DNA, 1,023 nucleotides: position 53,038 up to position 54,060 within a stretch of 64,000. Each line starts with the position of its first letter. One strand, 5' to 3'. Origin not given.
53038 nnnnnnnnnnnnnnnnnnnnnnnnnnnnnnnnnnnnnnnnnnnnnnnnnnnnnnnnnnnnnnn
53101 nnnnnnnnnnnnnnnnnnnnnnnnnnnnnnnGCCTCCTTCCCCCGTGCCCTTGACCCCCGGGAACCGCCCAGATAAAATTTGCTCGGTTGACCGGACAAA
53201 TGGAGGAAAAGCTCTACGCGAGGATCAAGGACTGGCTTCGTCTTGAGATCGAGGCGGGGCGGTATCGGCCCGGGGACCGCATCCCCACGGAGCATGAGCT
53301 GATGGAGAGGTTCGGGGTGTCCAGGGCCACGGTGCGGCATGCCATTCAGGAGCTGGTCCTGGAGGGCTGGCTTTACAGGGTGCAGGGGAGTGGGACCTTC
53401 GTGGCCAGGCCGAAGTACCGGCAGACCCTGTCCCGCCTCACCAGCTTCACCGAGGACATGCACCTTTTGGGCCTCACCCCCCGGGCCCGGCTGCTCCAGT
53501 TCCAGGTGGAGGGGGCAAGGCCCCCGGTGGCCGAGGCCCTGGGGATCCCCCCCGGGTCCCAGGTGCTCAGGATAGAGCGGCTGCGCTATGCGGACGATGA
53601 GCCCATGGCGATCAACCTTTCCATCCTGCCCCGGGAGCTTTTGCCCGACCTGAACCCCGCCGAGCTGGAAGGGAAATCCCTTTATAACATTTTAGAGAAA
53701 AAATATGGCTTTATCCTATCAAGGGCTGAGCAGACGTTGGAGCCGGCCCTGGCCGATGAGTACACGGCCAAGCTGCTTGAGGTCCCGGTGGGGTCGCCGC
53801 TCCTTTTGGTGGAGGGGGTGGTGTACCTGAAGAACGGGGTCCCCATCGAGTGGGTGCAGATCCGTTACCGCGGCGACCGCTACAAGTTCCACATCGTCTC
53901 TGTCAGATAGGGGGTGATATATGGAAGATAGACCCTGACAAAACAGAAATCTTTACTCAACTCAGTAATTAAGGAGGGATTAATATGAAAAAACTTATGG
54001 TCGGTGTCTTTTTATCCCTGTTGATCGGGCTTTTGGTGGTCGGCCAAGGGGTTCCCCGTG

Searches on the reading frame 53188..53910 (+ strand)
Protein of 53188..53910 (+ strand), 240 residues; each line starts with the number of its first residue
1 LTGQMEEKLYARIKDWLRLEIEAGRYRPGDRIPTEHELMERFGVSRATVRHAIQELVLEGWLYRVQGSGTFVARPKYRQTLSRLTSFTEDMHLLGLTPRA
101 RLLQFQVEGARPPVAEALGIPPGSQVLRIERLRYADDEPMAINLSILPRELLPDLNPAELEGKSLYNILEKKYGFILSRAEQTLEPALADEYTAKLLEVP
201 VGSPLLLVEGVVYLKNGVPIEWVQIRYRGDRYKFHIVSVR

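Call 45: search_protein_families(library=pfam, proteins=[window:53188-53910:+], max_evalue=0.00001)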
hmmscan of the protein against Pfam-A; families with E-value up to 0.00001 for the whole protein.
window:53188-53910:+ (240 aa): 2 families
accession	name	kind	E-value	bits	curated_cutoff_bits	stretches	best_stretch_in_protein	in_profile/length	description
PF07702.18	UTRA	-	3.3e-46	157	23.8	1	95-233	3-141/141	UTRA domain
PF00392.27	GntR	-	2.2e-23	82.1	27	1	9-72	1-64/64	Bacterial regulatory proteins, gntR family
